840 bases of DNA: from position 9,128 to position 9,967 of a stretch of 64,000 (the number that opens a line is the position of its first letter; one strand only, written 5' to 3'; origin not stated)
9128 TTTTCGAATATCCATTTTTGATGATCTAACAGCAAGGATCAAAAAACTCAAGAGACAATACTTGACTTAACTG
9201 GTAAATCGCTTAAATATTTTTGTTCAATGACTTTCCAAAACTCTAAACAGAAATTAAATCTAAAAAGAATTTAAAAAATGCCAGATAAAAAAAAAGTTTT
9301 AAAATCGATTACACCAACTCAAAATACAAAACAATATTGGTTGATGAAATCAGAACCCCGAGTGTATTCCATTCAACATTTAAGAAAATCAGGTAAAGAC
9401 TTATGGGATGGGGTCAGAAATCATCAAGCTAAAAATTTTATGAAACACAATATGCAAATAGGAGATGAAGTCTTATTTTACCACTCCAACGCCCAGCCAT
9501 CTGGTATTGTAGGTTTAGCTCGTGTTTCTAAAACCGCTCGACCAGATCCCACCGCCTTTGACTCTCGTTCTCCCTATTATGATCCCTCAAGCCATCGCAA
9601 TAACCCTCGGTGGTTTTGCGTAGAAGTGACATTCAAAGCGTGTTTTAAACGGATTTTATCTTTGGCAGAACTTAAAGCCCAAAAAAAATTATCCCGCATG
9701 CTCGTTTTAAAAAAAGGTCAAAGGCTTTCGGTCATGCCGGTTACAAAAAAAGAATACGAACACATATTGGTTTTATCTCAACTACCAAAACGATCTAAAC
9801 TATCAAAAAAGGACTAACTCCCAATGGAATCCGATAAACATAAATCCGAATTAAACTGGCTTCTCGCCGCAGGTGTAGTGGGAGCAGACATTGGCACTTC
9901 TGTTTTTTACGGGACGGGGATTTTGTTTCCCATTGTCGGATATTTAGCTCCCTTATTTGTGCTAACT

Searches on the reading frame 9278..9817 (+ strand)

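Call 66: search_protein_families(library=pfam, proteins=[window:9278-9817:+], max_evalue=0.0001)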
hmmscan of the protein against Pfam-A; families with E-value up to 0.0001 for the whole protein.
window:9278-9817:+ (179 aa): 1 family
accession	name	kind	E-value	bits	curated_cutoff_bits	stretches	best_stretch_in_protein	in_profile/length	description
PF01878.24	EVE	-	4.8e-55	186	23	1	19-164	1-143/145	EVE domain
